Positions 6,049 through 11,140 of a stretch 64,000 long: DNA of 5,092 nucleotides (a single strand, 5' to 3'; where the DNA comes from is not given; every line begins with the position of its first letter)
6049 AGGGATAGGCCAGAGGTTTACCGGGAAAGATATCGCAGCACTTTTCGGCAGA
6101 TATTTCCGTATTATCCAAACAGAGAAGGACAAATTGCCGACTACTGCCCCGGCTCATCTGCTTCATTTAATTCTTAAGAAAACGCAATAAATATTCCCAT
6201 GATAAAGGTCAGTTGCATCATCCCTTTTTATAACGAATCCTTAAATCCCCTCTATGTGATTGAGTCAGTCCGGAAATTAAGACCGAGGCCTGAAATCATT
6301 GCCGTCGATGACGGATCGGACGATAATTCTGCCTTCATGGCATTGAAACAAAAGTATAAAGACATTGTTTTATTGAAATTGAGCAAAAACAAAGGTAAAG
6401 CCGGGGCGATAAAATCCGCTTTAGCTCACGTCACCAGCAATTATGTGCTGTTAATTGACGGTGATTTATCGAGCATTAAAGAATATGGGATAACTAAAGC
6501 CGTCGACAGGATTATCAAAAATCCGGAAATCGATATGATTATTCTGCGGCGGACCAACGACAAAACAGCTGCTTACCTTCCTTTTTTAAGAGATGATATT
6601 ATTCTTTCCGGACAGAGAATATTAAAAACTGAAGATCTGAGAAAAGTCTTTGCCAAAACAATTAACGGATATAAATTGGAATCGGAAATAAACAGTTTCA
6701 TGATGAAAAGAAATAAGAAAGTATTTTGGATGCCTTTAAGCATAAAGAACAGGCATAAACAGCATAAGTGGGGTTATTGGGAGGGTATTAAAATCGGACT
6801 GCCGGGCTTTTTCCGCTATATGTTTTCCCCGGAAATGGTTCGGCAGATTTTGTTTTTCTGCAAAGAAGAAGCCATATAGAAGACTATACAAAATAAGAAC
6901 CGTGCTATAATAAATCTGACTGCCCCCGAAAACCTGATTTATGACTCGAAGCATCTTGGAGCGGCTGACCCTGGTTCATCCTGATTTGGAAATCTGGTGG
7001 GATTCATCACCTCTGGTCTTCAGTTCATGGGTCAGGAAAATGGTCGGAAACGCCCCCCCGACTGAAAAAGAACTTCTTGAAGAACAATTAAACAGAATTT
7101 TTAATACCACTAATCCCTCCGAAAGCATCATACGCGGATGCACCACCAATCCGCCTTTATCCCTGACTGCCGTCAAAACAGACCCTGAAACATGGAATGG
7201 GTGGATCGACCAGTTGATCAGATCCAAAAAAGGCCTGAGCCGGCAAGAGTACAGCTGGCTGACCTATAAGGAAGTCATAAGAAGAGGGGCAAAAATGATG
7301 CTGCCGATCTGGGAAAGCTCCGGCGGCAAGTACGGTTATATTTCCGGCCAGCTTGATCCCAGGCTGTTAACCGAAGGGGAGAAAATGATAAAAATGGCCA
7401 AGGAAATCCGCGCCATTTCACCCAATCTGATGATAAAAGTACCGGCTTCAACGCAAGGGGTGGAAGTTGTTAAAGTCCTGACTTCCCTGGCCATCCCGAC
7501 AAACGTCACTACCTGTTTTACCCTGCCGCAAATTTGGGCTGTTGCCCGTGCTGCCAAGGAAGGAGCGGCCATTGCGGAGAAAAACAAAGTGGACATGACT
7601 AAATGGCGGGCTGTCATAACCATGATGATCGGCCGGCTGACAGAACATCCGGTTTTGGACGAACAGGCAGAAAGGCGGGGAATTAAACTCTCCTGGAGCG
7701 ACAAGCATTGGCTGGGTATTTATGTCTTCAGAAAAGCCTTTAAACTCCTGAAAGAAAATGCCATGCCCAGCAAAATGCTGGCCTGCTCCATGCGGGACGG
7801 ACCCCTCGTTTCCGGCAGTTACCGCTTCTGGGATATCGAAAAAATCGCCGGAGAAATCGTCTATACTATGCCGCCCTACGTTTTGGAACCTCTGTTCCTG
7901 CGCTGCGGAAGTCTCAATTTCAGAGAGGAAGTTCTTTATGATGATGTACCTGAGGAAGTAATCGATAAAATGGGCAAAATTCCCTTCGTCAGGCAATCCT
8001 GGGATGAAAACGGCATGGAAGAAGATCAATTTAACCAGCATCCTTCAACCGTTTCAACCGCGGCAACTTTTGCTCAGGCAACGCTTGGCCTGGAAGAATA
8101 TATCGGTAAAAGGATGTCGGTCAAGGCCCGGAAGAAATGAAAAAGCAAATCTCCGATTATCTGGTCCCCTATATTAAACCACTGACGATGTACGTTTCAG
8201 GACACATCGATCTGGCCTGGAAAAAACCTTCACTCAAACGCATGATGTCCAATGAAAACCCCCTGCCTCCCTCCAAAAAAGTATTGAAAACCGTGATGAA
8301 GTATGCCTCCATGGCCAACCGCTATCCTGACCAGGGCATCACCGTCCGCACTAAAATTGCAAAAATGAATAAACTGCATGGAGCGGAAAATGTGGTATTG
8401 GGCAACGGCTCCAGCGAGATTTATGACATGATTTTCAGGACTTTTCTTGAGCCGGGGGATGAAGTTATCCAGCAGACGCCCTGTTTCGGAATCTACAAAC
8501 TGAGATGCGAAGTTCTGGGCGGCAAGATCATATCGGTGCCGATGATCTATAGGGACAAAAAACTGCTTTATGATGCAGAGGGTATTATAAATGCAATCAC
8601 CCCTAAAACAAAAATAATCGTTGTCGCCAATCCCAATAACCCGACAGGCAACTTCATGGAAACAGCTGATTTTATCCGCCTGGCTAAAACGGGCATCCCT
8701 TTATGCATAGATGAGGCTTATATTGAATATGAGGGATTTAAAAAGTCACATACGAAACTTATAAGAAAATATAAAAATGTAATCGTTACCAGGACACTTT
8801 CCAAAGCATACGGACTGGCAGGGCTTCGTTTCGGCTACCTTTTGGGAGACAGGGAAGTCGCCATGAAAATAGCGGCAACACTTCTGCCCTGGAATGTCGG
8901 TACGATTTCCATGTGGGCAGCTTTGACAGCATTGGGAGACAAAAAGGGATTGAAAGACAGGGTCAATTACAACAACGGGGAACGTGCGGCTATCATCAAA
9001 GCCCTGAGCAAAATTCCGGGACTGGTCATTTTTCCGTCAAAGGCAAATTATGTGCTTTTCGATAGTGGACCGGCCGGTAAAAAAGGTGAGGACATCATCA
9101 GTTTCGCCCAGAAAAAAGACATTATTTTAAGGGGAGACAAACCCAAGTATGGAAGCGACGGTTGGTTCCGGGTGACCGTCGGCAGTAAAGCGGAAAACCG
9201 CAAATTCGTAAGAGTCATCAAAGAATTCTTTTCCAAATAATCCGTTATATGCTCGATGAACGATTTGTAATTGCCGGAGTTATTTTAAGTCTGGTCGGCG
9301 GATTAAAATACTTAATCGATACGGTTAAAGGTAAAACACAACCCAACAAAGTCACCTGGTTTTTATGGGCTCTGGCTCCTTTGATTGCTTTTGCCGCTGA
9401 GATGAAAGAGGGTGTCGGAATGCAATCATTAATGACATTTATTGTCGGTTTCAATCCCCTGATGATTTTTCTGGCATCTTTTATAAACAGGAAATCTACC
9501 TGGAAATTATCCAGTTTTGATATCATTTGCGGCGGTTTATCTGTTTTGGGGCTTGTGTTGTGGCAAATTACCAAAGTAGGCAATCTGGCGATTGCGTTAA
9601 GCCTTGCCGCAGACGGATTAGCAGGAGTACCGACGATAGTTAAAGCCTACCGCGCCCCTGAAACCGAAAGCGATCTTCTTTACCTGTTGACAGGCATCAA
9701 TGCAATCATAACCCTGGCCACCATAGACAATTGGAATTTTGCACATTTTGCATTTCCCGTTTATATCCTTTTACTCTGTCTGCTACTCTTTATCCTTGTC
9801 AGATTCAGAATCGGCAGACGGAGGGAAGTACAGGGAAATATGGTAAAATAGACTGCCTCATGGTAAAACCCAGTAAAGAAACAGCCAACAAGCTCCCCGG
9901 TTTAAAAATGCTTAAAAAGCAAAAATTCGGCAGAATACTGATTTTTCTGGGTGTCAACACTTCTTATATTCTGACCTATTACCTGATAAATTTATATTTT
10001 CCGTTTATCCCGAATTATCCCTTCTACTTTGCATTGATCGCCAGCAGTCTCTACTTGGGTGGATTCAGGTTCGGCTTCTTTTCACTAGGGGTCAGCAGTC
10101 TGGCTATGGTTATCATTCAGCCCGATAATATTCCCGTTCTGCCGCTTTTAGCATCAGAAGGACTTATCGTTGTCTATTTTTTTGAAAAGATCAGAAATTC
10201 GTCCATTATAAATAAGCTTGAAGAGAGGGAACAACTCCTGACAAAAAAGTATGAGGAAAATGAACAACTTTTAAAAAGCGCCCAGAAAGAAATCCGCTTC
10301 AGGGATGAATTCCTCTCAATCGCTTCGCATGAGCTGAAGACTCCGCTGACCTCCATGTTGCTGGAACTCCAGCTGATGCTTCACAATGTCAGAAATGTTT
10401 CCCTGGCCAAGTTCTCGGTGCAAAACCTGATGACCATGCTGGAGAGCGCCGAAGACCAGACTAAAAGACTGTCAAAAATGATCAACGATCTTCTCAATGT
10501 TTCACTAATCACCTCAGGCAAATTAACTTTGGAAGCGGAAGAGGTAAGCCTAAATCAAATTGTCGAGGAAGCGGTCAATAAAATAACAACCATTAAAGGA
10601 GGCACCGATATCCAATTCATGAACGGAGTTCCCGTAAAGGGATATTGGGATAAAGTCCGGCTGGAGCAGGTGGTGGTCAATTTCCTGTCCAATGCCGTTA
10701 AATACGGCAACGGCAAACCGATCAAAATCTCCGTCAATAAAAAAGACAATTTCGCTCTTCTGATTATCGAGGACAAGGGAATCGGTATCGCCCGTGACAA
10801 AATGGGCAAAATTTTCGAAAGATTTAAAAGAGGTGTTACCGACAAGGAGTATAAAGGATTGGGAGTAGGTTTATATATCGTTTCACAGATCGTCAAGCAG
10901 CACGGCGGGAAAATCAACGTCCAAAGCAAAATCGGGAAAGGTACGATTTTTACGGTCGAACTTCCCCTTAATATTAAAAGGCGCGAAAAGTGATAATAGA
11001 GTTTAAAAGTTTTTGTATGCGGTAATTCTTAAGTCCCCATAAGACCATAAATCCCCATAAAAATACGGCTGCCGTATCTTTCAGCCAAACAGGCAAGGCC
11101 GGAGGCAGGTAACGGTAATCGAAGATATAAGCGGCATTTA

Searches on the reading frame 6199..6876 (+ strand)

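Call 9: search_protein_families(library=pfam, proteins=[window:6199-6876:+], max_evalue=0.001)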
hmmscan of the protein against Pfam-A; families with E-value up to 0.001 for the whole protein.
window:6199-6876:+ (226 aa): 1 family
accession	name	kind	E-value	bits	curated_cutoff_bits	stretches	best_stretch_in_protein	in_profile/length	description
PF00535.33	Glycos_transf_2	-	3e-21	76.5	23.3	1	5-127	1-126/168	Glycosyl transferase family 2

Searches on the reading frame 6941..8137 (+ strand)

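Call 9: search_protein_families(library=pfam, proteins=[window:6941-8137:+], max_evalue=0.001)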
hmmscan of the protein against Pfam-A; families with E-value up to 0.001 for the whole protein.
window:6941-8137:+ (399 aa): 1 family
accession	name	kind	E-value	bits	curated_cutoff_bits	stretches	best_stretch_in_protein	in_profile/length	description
PF00923.25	TAL_FSA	-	1.8e-27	96.9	27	1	61-324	17-238/285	Transaldolase/Fructose-6-phosphate aldolase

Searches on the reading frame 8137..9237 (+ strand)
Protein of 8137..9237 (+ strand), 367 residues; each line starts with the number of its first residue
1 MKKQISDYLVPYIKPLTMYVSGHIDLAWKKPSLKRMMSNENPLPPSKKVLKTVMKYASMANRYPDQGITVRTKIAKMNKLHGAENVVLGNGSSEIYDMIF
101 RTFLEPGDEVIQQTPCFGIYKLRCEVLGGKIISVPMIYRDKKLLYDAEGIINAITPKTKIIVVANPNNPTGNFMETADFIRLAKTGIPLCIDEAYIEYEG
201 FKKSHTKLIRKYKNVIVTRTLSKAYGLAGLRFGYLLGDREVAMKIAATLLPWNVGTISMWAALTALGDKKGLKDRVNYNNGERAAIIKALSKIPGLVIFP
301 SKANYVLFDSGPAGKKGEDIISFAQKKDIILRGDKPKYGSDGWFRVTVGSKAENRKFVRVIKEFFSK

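Call 9: search_protein_families(library=pfam, proteins=[window:8137-9237:+], max_evalue=0.001)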
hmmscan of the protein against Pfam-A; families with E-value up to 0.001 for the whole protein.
window:8137-9237:+ (367 aa): 4 families
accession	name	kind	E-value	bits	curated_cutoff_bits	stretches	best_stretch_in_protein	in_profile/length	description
PF00155.27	Aminotran_1_2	-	1.1e-46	160.2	19.7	1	38-361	8-361/361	Aminotransferase class I and II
PF01053.26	Cys_Met_Meta_PP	-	6.5e-07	28.7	27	1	75-195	59-176/381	Cys/Met metabolism PLP-dependent enzyme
PF00266.25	Aminotran_5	-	1.2e-05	24.9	21.5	1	68-194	46-177/371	Aminotransferase class-V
PF04864.19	Alliinase_C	-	1.4e-05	24.6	22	1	86-250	69-222/363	Allinase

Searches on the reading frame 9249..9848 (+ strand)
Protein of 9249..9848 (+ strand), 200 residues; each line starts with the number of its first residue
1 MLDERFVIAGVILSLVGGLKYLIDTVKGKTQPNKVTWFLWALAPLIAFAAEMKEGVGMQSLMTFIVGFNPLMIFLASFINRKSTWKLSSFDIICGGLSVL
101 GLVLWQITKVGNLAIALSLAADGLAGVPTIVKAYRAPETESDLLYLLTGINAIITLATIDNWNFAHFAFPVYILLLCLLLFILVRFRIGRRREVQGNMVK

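Call 9: search_protein_families(library=pfam, proteins=[window:9249-9848:+], max_evalue=0.001)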
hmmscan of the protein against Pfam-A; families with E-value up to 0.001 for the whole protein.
window:9249-9848:+ (200 aa): 0 families

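Call 26: search_protein_families(library=pfam, proteins=[window:9249-9848:+], max_evalue=10)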
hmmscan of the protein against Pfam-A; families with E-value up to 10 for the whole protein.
window:9249-9848:+ (200 aa): 1 family
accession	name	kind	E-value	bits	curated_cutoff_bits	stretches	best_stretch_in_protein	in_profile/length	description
PF13630.11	SdpI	-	6.6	7.4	28.2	1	149-182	9-43/71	SdpI/YfhL protein family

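Call 41: search_protein_families(library=ncbifam, proteins=[window:9249-9848:+], max_evalue=0.01)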
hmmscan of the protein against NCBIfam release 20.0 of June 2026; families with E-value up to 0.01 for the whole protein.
window:9249-9848:+ (200 aa): 0 families

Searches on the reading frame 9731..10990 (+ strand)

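Call 9: search_protein_families(library=pfam, proteins=[window:9731-10990:+], max_evalue=0.001)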
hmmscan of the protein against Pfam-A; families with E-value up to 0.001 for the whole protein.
window:9731-10990:+ (420 aa): 3 families
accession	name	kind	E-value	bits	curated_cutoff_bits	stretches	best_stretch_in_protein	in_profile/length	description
PF02518.31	HATPase_c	-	4.7e-29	101.5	26.4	1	307-414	2-110/111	Histidine kinase-, DNA gyrase B-, and HSP90-like ATPase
PF00512.31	HisKA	-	3.3e-12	46.7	26.9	1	191-263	2-66/66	His Kinase A (phospho-acceptor) domain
PF14501.12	HATPase_c_5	-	2.9e-06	27.5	22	1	312-400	7-91/102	GHKL domain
